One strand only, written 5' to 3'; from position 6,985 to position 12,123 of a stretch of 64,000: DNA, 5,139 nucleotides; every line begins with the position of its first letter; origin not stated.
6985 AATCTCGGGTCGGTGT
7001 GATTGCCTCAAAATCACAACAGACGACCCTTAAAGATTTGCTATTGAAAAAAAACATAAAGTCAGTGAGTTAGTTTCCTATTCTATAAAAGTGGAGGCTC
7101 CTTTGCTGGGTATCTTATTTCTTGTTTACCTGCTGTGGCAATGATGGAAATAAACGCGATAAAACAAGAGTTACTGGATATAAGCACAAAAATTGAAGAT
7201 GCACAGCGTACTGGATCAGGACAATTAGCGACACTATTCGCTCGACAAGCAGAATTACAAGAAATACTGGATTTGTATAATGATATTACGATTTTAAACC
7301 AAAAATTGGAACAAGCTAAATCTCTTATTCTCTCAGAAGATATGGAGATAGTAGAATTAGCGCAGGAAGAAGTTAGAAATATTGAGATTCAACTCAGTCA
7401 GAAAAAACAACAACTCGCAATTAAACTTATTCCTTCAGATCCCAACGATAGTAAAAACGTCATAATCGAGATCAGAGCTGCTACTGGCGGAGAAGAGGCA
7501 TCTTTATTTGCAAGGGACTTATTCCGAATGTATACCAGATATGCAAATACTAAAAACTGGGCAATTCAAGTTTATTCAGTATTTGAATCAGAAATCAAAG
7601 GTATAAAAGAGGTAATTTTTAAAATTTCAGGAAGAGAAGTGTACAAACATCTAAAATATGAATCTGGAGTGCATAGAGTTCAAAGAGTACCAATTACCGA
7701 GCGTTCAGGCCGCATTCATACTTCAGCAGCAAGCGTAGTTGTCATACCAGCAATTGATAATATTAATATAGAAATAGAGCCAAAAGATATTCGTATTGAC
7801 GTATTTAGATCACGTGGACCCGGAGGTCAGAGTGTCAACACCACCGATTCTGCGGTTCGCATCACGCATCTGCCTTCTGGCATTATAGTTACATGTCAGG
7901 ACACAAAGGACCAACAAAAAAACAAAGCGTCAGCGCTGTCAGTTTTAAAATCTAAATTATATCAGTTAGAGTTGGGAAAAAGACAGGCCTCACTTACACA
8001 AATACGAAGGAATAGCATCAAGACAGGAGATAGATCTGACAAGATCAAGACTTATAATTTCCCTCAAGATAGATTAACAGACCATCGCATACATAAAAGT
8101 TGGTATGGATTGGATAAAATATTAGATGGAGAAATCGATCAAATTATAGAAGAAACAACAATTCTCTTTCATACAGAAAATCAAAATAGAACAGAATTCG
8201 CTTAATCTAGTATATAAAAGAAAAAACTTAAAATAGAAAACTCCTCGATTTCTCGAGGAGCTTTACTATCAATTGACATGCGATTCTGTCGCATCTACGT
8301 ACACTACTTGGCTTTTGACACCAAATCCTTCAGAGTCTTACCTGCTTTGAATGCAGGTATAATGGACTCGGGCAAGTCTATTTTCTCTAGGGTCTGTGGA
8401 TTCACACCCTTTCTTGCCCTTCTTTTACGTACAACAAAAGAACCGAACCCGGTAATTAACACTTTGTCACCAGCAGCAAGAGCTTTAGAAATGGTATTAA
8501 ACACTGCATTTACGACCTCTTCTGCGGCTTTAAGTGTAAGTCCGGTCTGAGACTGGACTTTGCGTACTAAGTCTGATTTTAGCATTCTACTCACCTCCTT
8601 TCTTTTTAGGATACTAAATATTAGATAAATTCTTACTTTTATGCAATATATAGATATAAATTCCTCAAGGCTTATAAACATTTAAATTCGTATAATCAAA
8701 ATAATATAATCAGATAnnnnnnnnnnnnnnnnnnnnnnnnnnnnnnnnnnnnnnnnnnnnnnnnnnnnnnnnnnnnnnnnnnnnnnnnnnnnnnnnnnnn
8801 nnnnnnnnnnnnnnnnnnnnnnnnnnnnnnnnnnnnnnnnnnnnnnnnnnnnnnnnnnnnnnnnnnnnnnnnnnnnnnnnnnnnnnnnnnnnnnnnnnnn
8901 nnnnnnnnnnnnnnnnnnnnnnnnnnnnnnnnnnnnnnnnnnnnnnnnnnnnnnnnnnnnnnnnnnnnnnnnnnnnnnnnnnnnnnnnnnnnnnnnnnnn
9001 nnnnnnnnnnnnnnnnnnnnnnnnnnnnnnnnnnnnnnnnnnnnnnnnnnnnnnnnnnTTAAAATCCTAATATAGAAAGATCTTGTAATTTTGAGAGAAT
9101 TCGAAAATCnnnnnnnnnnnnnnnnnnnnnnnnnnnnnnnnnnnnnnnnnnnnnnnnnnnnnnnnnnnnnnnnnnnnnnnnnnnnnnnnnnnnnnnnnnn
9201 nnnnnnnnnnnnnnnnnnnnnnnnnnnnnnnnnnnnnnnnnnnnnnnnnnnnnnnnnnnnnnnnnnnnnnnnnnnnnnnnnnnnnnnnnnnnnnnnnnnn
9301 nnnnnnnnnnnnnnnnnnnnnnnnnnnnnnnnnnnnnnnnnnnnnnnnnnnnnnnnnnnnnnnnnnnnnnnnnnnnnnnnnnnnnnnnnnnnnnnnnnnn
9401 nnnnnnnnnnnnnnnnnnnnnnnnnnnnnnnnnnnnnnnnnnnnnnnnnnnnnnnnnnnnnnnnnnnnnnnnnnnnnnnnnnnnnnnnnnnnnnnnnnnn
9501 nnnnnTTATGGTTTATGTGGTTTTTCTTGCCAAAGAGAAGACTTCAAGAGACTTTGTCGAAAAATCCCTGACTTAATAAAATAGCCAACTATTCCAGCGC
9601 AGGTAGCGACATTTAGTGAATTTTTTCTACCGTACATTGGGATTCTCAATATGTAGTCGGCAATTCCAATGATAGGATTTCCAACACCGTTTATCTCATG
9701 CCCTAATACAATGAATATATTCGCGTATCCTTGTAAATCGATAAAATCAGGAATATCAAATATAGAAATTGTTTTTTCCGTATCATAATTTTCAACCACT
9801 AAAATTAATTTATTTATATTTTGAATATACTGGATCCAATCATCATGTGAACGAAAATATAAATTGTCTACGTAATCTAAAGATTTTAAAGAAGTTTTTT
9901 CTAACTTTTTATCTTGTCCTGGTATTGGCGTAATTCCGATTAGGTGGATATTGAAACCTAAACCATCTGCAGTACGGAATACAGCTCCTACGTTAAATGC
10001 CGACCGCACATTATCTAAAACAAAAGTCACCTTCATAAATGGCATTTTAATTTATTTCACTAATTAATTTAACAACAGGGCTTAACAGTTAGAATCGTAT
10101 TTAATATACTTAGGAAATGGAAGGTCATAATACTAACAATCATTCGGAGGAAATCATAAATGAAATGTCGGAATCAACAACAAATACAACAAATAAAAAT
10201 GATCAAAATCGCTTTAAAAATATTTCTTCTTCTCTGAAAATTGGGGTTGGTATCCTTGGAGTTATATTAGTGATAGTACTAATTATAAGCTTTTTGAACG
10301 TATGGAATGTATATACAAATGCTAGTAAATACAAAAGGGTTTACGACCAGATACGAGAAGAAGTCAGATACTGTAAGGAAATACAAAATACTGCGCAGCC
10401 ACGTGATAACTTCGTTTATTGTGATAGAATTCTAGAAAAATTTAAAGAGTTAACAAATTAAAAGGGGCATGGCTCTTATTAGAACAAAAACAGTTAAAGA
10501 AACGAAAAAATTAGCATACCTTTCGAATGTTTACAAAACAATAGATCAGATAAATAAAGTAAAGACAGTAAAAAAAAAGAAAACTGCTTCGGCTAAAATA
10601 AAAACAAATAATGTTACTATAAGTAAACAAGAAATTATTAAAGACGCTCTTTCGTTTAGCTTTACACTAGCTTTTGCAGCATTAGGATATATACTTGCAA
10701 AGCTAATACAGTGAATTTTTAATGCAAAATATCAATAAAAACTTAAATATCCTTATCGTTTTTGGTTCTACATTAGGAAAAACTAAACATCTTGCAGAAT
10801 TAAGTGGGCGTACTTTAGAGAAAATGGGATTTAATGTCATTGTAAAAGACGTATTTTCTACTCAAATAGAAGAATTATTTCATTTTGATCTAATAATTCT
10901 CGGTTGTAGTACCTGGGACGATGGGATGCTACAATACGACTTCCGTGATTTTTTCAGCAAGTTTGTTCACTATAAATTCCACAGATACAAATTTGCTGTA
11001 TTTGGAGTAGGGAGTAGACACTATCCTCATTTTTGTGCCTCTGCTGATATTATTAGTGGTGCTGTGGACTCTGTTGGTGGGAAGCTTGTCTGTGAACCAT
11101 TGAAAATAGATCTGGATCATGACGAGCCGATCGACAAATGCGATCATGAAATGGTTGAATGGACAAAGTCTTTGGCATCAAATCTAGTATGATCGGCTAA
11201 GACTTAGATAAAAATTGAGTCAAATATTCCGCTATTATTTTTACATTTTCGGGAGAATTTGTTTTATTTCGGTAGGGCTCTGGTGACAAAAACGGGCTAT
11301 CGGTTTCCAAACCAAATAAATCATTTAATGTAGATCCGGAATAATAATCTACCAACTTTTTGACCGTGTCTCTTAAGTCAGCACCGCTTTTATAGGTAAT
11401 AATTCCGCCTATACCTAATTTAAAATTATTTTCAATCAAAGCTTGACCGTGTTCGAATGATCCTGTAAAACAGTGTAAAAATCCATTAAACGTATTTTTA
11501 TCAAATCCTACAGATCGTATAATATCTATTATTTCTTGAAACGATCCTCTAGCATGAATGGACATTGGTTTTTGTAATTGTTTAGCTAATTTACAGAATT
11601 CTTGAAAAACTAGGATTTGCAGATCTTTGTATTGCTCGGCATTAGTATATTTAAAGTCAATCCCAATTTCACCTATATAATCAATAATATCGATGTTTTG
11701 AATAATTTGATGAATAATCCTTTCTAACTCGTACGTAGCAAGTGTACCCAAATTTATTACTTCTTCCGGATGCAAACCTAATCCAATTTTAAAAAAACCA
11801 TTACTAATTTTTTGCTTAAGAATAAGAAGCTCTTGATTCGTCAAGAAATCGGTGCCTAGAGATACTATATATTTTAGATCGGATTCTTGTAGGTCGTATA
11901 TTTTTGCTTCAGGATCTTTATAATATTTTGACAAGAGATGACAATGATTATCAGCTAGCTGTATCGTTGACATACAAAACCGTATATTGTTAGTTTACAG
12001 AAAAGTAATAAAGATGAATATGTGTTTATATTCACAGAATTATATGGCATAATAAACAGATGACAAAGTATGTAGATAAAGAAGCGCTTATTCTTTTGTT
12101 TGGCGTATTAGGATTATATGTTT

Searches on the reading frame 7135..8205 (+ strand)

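Call 70: search_protein_families(library=pfam, proteins=[window:7135-8205:+], max_evalue=0.0001)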
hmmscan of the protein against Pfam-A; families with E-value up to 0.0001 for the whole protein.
window:7135-8205:+ (356 aa): 2 families
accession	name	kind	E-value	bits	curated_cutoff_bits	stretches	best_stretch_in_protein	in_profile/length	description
PF03462.23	PCRF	-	1.9e-63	214.3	24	1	10-201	2-194/194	PCRF domain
PF00472.26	RF-1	-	8.3e-40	135.8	35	1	208-318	1-116/116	RF-1 domain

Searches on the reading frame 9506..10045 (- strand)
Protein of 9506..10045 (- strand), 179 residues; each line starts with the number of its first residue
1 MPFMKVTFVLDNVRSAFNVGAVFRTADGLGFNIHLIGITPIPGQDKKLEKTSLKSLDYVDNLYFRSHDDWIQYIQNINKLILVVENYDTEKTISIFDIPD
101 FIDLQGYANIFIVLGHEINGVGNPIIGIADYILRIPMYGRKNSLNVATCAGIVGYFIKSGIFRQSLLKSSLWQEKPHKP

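Call 70: search_protein_families(library=pfam, proteins=[window:9506-10045:-], max_evalue=0.0001)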
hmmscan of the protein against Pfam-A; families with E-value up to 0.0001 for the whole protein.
window:9506-10045:- (179 aa): 1 family
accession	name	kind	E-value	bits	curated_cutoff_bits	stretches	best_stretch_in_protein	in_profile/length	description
PF00588.24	SpoU_methylase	-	4.8e-25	88.7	29.7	1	6-155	2-142/142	SpoU rRNA Methylase family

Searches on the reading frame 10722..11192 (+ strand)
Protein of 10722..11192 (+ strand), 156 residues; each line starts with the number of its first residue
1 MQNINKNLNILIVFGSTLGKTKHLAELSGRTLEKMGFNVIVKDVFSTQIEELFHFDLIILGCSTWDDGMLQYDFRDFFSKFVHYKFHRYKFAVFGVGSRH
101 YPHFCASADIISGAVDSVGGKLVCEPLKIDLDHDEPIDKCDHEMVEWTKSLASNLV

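Call 70: search_protein_families(library=pfam, proteins=[window:10722-11192:+], max_evalue=0.0001)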
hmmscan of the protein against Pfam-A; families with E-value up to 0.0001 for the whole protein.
window:10722-11192:+ (156 aa): 1 family
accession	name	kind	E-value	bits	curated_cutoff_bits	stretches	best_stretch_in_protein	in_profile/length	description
PF00258.30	Flavodoxin_1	-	7e-22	78.6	25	1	12-138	1-138/143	Flavodoxin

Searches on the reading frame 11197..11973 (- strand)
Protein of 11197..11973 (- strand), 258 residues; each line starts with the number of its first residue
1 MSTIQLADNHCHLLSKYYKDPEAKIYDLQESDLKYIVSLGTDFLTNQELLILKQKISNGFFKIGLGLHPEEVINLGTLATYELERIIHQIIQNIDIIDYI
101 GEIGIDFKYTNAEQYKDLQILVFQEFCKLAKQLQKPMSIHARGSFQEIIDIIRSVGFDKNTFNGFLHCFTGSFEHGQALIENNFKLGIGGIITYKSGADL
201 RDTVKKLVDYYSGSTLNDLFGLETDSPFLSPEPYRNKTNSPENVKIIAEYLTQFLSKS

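Call 70: search_protein_families(library=pfam, proteins=[window:11197-11973:-], max_evalue=0.0001)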
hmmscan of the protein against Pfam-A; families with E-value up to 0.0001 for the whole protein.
window:11197-11973:- (258 aa): 1 family
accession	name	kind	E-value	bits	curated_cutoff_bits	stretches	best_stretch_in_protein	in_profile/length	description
PF01026.27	TatD_DNase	-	2.6e-47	161.8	27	1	8-254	2-232/253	TatD related DNase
